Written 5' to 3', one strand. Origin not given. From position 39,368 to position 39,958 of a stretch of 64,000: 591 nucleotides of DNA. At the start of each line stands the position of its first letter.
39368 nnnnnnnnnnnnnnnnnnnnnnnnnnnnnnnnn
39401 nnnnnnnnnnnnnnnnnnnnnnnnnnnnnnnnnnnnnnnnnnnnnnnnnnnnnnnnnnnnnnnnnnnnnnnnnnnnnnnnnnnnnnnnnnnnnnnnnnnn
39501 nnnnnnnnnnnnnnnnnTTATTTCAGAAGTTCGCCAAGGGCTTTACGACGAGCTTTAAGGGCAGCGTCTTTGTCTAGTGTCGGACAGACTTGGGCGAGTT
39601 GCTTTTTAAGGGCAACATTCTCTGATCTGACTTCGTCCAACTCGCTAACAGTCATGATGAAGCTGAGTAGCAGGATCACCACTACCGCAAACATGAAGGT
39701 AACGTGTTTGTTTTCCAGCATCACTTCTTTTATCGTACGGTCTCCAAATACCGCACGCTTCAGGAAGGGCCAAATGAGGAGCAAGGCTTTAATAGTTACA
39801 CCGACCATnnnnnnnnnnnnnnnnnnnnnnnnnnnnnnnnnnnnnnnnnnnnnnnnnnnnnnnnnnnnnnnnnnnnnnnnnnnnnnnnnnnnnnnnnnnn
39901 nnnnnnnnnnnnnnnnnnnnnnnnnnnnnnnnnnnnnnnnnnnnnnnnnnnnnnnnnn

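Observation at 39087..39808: Second spanin-like, holin-like and lipoprotein pair far from the lysis cluster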

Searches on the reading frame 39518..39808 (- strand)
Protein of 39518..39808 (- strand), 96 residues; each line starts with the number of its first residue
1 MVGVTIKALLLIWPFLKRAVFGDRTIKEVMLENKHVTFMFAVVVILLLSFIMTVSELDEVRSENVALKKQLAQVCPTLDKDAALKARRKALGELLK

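Call 4: search_protein_families(library=pfam, proteins=[window:39518-39808:-], max_evalue=1)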
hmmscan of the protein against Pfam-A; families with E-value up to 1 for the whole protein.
window:39518-39808:- (96 aa): 3 families
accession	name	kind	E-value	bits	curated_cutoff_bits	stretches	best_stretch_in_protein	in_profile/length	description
PF05529.17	Bap31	-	0.036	14.4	22.7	1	9-74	20-86/138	Bap31/Bap29 transmembrane region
PF11146.13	DUF2905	-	0.07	13.8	22.2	1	2-54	7-59/64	Protein of unknown function (DUF2905)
PF05812.17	Herpes_BLRF2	-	0.17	12.5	25.8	1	55-89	9-41/119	Herpesvirus BLRF2 protein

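Call 5: search_protein_families(library=phrogs, proteins=[window:39518-39808:-], max_evalue=0.1)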
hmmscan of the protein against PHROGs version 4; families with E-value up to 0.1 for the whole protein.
window:39518-39808:- (96 aa): 3 families
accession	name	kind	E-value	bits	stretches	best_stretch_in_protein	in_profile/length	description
phrog_14813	-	unknown function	2.9e-43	147.1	1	1-96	1-96/96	-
phrog_37076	-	unknown function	1.4e-05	25.9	1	8-71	7-70/165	-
phrog_22021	-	unknown function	0.063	12.1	1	31-90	281-341/782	-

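Call 7: search_dna_similar(query=window:39518-39808:-, collection=phages, mode=protein, max_rows=40, max_evalue=0.01)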
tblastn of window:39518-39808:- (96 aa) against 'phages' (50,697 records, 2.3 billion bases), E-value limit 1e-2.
Records with a match: 67; places in all: 67; records where one place covers at least 80% of the query: 3.
Best place of each record, by identity: 60-80% 8; <60% 59.
By first word of the organism name: Pseudomonas 66; Xanthomonas 1.
By host as written in the record: Pseudomonas aeruginosa 27; - 8; Pseudomonas aeruginosa PAO1 8; Pseudomonas fluorescens SBW25 4; Pseudomonas sp. 3; Pseudomonas aeruginosa 147 2; Pseudomonas aeruginosa ATCC 10145 2; Pseudomonas syringae actinidae 2; and 11 more.
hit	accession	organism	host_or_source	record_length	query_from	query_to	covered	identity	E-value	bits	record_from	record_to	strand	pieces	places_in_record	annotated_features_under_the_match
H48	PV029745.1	Pseudomonas phage phiHQ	Pseudomonas aeruginosa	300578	1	75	78%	62.7%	4e-26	105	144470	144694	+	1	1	hypothetical protein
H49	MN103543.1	Pseudomonas phage vB_PaeM_PS119XW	-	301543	1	75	78%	62.7%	4e-26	105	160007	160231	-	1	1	hypothetical protein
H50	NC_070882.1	Pseudomonas phage vB_PaeM_PS119XW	-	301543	1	75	78%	62.7%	4e-26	105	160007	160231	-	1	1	hypothetical protein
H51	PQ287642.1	Pseudomonas phage HHBS36_1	Pseudomonas aeruginosa BWKH36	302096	1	75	78%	62.7%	4e-26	105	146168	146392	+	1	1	hypothetical protein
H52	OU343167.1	Pseudomonas phage vB_PaeM_phiLBG22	-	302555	1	75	78%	62.7%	4e-26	105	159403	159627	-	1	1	record has no annotation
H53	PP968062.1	Pseudomonas phage HPP-Temi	Pseudomonas aeruginosa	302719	1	75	78%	62.7%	4e-26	105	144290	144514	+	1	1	hypothetical protein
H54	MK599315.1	Pseudomonas phage PA1C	Pseudomonas aeruginosa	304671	1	75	78%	62.7%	4e-26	105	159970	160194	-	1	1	hypothetical protein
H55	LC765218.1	Pseudomonas phage BRkr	Pseudomonas aeruginosa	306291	1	75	78%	62.7%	4e-26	105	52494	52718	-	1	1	hypothetical protein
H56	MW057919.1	Pseudomonas phage vB_PaeM_kmuB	Pseudomonas aeruginosa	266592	1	74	77%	59.5%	1e-21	93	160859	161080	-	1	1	hypothetical protein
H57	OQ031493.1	Pseudomonas phage MRostami-2023c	Pseudomonas sp.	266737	1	74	77%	59.5%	1e-21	93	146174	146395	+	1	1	record has no annotation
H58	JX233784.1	Pseudomonas phage PA7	Pseudomonas aeruginosa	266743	1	74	77%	59.5%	1e-21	93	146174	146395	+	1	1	hypothetical protein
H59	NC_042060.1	Pseudomonas phage PA7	Pseudomonas aeruginosa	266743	1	74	77%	59.5%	1e-21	93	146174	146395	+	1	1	hypothetical protein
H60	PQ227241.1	Pseudomonas phage vB_PaeM_HUST_1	Pseudomonas aeruginosa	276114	1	74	77%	59.5%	1e-21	93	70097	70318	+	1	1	hypothetical protein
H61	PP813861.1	Pseudomonas phage vB_PaeM_FBPa36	Pseudomonas sp.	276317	1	74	77%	59.5%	1e-21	93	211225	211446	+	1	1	hypothetical protein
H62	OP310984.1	Pseudomonas phage Koomba boorn-mokiny kep-wari Wadjak 2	Pseudomonas aeruginosa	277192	1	74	77%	59.5%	1e-21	93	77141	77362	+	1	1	hypothetical protein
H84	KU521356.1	Pseudomonas phage KTN4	Pseudomonas aeruginosa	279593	1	74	77%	59.5%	1e-21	93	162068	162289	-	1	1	hypothetical protein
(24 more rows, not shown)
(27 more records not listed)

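Call 9: get_annotated_region(hit=H84, flank=6000)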
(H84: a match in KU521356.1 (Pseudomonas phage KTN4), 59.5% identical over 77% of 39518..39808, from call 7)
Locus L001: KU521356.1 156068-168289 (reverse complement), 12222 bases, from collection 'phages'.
description: Pseudomonas phage KTN4, complete genome.
organism: Pseudomonas phage KTN4 (NCBI taxid 1862701)
taxonomy: Viruses; Duplodnaviria; Heunggongvirae; Uroviricota; Caudoviricetes; Phikzvirus; Phikzvirus phiKZ
host: Pseudomonas aeruginosa; source: -; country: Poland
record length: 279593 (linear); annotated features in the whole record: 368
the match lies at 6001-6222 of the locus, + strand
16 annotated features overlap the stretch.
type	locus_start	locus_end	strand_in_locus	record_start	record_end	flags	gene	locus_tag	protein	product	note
CDS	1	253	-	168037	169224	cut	-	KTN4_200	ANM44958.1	putative structural head protein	-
CDS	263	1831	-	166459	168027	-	-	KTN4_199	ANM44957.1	putative structural head protein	-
CDS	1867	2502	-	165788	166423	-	-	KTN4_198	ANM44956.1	hypothetical protein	putative virion-associated protein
CDS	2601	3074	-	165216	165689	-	-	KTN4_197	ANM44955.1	structural protein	-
CDS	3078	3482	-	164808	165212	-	-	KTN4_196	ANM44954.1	hypothetical protein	putative virion-associated protein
CDS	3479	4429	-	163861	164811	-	-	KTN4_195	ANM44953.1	hypothetical protein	putative virion-associated protein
CDS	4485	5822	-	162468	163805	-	-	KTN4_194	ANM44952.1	putative structural head protein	-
CDS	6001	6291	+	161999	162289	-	-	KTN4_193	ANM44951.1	hypothetical protein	-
CDS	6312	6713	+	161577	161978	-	-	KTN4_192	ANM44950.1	hypothetical protein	-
CDS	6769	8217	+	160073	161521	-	-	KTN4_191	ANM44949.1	putative ribonuclease H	-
CDS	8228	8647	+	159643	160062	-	-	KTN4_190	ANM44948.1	hypothetical protein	-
CDS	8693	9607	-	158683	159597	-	-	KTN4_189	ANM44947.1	putative structural head protein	-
CDS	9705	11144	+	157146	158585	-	-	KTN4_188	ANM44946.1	hypothetical protein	putative virion-associated protein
CDS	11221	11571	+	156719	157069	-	-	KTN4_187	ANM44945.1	hypothetical protein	-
CDS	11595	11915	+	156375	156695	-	-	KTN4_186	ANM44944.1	hypothetical protein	-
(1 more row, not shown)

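Call 34: find_homologous_proteins(query=window:39518-39808:-, max_evalue=0.001)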
Query window:39518-39808:- (96 aa): 13 proteins with E <= 0.001 among 21 candidates.
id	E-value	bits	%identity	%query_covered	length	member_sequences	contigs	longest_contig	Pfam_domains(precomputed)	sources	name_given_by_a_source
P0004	2.0e-51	189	98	100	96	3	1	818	-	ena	-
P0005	1.9e-36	141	75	99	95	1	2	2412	-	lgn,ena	-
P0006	3.9e-29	118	60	100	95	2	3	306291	-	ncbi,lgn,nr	ncbi:hypothetical protein [Pseudomonas phage PA1C]|nr:hypothetical protein [Pseudomonas phage PA1C] 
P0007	7.1e-29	117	59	100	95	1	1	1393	-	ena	-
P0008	9.6e-28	114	63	100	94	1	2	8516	-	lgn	-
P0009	4.4e-23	99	57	98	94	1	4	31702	-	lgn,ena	-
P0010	4.2e-22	96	53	99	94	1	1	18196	-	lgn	-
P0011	8.2e-22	95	53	100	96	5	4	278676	-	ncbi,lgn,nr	ncbi:hypothetical protein RVBP20_1940 [Pseudomonas phage sp. NK1]|nr:hypothetical protein RVBP20_194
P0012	2.3e-21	93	55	99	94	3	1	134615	-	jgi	jgi:hypothetical protein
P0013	4.9e-21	92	54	100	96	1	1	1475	-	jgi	jgi:hypothetical protein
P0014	9.5e-21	91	51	99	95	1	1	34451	-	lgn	-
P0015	4.2e-20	89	52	99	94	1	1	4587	-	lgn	-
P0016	2.2e-18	84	51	97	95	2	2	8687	-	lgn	-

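Call 40: search_dna_similar(query=window:39518-39808:-, collection=phages, mode=protein, max_rows=30, max_evalue=1, rows=spread)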
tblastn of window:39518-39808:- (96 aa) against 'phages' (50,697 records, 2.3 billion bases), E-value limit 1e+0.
Records with a match: 79; places in all: 79; records where one place covers at least 80% of the query: 3.
Best place of each record, by identity: 60-80% 8; <60% 71.
By first word of the organism name: Pseudomonas 66; Ralstonia 8; Burkholderia 4; Xanthomonas 1.
By host as written in the record: Pseudomonas aeruginosa 27; - 10; Pseudomonas aeruginosa PAO1 8; Pseudomonas fluorescens SBW25 4; Pseudomonas sp. 3; Ralstonia solanacearum 3; Burkholderia glumae 3; Ralstonia pseudosolanacearum 3; and 15 more.
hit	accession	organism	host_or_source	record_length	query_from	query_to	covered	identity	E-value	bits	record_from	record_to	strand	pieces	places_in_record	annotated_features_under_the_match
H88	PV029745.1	Pseudomonas phage phiHQ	Pseudomonas aeruginosa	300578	1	75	78%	62.7%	4e-26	105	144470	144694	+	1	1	hypothetical protein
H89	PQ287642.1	Pseudomonas phage HHBS36_1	Pseudomonas aeruginosa BWKH36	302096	1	75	78%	62.7%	4e-26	105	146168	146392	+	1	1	hypothetical protein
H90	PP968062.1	Pseudomonas phage HPP-Temi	Pseudomonas aeruginosa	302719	1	75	78%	62.7%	4e-26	105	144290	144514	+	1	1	hypothetical protein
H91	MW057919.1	Pseudomonas phage vB_PaeM_kmuB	Pseudomonas aeruginosa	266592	1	74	77%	59.5%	1e-21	93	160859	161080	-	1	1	hypothetical protein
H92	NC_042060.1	Pseudomonas phage PA7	Pseudomonas aeruginosa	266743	1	74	77%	59.5%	1e-21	93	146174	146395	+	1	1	hypothetical protein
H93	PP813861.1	Pseudomonas phage vB_PaeM_FBPa36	Pseudomonas sp.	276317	1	74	77%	59.5%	1e-21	93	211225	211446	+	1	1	hypothetical protein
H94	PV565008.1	Pseudomonas phage vB_PaePA10145phi1_MKR2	Pseudomonas aeruginosa (clinical ...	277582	1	74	77%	59.5%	1e-21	93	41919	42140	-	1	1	hypothetical protein (x2)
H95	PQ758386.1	Pseudomonas phage 2PS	Pseudomonas aeruginosa 147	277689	1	74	77%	59.5%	1e-21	93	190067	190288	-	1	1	hypothetical protein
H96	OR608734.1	Pseudomonas phage 9-Ps-8B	Pseudomonas aeruginosa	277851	1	74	77%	59.5%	1e-21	93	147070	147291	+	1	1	hypothetical protein (x2)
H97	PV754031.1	Pseudomonas phage Bobae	Pseudomonas aeruginosa Ps33 (clinical ...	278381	1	74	77%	59.5%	1e-21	93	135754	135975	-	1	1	hypothetical protein (x2)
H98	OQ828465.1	Pseudomonas phage PA_ZH1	Pseudomomas aeruginosa PAO1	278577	1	74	77%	59.5%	1e-21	93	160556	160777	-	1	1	hypothetical protein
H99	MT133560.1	Pseudomonas phage fnug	Pseudomonas aeruginosa PAO1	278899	1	74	77%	59.5%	1e-21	93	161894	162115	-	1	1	hypothetical protein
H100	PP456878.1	Pseudomonas phage vB_PaePAO1-KEN19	Pseudomonas aeruginosa ATCC 10145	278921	1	74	77%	59.5%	1e-21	93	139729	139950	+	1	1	hypothetical protein (x2)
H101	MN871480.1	Pseudomonas phage PaSz-1_45_270k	Pseudomonas aeruginosa PAO1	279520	1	74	77%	59.5%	1e-21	93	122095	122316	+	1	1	record has no annotation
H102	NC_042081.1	Pseudomonas phage SL2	Pseudomonas aeruginosa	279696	1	74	77%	59.5%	1e-21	93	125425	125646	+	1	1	hypothetical protein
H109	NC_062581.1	Pseudomonas phage Psa21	Pseudomonas syringae actinidae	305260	1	77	80%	50.6%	2e-17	81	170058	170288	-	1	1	hypothetical protein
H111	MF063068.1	Pseudomonas phage Noxifer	Pseudomonas fluorescens SBW25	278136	7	76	73%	38.6%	3e-12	66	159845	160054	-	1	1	hypothetical protein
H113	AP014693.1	Ralstonia phage RSL2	-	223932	11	69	61%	33.9%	1e-2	39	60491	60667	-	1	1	hypothetical protein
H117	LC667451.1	Burkholderia phage FLC9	Burkholderia glumae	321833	7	70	67%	26.6%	2e-1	35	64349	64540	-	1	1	hypothetical protein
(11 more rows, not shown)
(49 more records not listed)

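Call 41: get_annotated_region(hit=H113, flank=3500)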
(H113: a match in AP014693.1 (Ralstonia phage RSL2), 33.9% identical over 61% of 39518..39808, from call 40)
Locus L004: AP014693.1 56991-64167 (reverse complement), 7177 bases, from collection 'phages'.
description: Ralstonia phage RSL2 DNA, complete sequence.
organism: Ralstonia phage RSL2 (NCBI taxid 1585840)
taxonomy: Viruses; Duplodnaviria; Heunggongvirae; Uroviricota; Caudoviricetes; Chiangmaivirus; Chiangmaivirus RSL2
host: -; source: -; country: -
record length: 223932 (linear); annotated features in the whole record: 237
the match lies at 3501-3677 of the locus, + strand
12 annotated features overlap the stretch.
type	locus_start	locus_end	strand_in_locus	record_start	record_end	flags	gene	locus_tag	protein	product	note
CDS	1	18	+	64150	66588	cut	-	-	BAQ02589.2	hypothetical protein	ORF061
CDS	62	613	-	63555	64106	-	-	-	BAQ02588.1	hypothetical protein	ORF060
CDS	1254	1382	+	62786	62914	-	-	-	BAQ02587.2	hypothetical protein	ORF059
CDS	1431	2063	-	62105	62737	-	-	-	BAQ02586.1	hypothetical protein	ORF058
CDS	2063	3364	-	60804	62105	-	-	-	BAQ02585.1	hypothetical protein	ORF057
CDS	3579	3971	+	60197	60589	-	-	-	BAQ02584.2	hypothetical protein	ORF056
CDS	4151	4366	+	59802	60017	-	-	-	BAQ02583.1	hypothetical protein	ORF055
CDS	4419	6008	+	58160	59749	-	-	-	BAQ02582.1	hypothetical protein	ORF054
CDS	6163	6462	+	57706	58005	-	-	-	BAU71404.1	hypothetical protein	ORF053.1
CDS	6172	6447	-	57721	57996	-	-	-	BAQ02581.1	hypothetical protein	ORF053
CDS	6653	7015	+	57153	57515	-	-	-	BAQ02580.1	hypothetical protein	ORF052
CDS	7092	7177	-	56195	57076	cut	-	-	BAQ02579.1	hypothetical protein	ORF051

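Call 42: get_annotated_region(hit=H117, flank=3500)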
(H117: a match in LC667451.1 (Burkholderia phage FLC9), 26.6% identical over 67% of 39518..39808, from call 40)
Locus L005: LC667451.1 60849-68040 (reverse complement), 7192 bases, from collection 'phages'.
description: Burkholderia phage FLC9 DNA, complete genome.
organism: Burkholderia phage FLC9 (NCBI taxid 2906467)
taxonomy: Viruses; Duplodnaviria; Heunggongvirae; Uroviricota; Caudoviricetes
host: Burkholderia glumae; source: -; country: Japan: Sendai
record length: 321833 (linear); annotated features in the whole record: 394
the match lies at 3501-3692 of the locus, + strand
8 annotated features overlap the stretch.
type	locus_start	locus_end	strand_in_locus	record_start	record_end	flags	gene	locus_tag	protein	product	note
CDS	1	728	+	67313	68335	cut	-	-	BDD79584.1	hypothetical protein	FLC9_gp65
CDS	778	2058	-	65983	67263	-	-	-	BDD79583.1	hypothetical protein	FLC9_gp64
CDS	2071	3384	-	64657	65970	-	-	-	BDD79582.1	hypothetical protein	FLC9_gp63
CDS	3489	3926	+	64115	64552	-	-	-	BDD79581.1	hypothetical protein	FLC9_gp62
CDS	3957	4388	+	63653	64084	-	-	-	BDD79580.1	hypothetical protein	FLC9_gp61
CDS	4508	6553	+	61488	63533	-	-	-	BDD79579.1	hypothetical protein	FLC9_gp60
CDS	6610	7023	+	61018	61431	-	-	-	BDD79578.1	hypothetical protein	FLC9_gp59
CDS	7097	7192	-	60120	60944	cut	-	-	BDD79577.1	hypothetical protein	FLC9_gp58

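Call 43: get_annotated_region(hit=H111, flank=3500)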
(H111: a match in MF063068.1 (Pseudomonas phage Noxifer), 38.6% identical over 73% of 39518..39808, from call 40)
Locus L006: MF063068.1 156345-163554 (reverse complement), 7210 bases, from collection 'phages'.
description: Pseudomonas phage Noxifer, complete genome.
organism: Pseudomonas phage Noxifer (NCBI taxid 2006684)
taxonomy: Viruses; Duplodnaviria; Heunggongvirae; Uroviricota; Caudoviricetes; Noxifervirus; Noxifervirus noxifer
host: Pseudomonas fluorescens SBW25; source: compost; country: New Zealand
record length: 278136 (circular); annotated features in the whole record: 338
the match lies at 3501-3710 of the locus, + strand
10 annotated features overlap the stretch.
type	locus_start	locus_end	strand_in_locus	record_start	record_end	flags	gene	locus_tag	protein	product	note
CDS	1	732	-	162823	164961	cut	-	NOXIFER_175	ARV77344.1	virion structural protein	Virion structural protein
CDS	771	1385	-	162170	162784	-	-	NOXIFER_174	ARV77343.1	hypothetical protein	-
CDS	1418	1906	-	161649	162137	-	-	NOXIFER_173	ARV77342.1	hypothetical protein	-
CDS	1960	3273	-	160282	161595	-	-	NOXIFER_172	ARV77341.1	virion structural protein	Virion structural protein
CDS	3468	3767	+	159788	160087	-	-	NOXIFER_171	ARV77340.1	hypothetical protein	-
CDS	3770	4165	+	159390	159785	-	-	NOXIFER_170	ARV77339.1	hypothetical protein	-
CDS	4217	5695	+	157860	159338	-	-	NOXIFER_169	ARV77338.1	ribonuclease H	Ribonuclease H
CDS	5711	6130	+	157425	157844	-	-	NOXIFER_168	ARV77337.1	hypothetical protein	-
CDS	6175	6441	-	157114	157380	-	-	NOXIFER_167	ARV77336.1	hypothetical protein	-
CDS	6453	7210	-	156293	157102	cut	-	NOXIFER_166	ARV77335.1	hypothetical protein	-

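Call 44: get_annotated_region(hit=H109, flank=3500)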
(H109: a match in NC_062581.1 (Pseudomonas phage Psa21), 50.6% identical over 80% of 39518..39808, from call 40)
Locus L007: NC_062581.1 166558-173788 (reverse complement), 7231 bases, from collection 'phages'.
description: Pseudomonas phage Psa21, complete genome.
organism: Pseudomonas phage Psa21 (NCBI taxid 2530023)
taxonomy: Viruses; Duplodnaviria; Heunggongvirae; Uroviricota; Caudoviricetes; Tepukevirus; Tepukevirus Psa21
host: Pseudomonas syringae actinidae; source: Leaf Litter (L1), Te Puke; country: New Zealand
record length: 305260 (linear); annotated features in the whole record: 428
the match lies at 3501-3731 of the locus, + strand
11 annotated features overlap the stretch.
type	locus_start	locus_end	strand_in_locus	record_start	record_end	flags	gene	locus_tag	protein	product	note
CDS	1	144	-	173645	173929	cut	-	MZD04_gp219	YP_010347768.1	hypothetical protein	-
CDS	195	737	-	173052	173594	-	-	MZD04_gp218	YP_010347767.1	hypothetical protein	-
CDS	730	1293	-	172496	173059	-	-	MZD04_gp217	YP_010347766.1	hypothetical protein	-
CDS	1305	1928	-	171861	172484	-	-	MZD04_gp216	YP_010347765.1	hypothetical protein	-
CDS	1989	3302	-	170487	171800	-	-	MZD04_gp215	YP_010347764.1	virion structural protein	-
CDS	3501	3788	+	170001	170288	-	-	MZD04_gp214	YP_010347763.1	hypothetical protein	-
CDS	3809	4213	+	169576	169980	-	-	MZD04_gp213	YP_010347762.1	hypothetical protein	-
CDS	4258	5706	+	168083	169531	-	-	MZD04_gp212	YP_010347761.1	ribonuclease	-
CDS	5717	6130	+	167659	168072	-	-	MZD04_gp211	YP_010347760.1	hypothetical protein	-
CDS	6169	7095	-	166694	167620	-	-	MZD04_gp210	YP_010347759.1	virion structural protein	-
CDS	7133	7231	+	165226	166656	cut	-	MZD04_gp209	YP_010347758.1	putative UsvX protein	-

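Call 75: find_encoding_contigs(protein=P0012, flank=5000, max_places=1)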
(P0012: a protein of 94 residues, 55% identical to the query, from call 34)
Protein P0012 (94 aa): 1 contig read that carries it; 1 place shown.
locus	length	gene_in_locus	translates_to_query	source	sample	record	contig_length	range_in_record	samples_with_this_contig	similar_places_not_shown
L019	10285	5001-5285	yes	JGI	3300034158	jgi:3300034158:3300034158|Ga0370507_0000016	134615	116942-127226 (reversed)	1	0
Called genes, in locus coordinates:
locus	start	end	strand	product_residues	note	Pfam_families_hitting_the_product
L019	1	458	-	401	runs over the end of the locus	PF12699:phiKZ_IP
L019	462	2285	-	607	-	PF12699:phiKZ_IP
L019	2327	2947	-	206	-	PF23824:DUF7194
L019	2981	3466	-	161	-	-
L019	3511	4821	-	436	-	-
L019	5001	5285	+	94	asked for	-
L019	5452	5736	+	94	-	-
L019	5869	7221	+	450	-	PF00075:RNase_H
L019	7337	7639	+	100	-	-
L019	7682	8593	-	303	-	-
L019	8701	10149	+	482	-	-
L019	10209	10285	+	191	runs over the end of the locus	-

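Call 76: find_encoding_contigs(protein=P0014, flank=5000, max_places=1)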
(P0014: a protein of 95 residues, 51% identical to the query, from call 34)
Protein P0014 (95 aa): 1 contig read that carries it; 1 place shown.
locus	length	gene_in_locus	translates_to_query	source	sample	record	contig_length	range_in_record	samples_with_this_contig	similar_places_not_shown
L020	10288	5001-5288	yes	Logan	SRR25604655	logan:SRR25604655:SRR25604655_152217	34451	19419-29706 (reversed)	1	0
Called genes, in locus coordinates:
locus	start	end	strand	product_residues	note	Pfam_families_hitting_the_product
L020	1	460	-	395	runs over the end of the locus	PF12699:phiKZ_IP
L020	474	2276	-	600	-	PF12699:phiKZ_IP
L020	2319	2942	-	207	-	PF23824:DUF7194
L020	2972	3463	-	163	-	-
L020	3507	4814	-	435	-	-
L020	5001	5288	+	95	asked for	-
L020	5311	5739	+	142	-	-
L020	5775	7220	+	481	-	PF00075:RNase_H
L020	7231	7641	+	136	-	-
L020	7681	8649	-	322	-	-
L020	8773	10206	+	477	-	-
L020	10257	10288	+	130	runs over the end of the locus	-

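Call 99: search_protein_families(library=ncbifam, proteins=[window:39518-39808:-], max_evalue=1)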
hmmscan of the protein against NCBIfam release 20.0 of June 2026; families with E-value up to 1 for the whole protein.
window:39518-39808:- (96 aa): 1 family
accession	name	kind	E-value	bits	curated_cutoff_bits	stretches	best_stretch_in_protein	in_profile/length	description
NF049860.1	cyano_PGR5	equivalog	0.049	13.6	50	1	39-79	1-41/65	cyclic electron transport protein PGR5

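Call 100: search_protein_families(library=phrogs, proteins=[L005:3489-3926:+, L005:3957-4388:+], max_evalue=0.01)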
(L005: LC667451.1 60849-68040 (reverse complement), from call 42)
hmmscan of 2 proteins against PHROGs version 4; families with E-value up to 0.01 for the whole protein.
L005:3489-3926:+ (145 aa): 2 families
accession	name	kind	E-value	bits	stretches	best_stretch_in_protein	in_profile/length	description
phrog_37076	-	unknown function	5.9e-08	33.6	1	5-67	6-68/165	-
phrog_14813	-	unknown function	2.6e-06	28.7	1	2-79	4-81/96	-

L005:3957-4388:+ (143 aa): 0 families

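Call 115: predict_structure(alignment_id=A8)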
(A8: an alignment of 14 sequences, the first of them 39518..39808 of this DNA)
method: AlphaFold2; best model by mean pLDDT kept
length: 96 residues; sequences in the alignment: 14
mean_pLDDT: 67.0   pTM: 0.34
mean pLDDT of the five models: 67.0, 66.1, 66.0, 63.9, 61.8
residues with pLDDT >= 90: 0; 70-90: 32; 50-70: 62; < 50: 2
segments of 3 or more residues with pLDDT < 50: none
pLDDT, mean of each block of 10 residues (from residue 1): 66 67 58 68 82 79 66 55 65 62
secondary structure, 60 per line:
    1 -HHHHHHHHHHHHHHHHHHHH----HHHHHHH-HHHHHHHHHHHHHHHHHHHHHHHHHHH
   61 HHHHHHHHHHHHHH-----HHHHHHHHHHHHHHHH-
elements in order: H2-21 H26-32 H34-74 H80-95
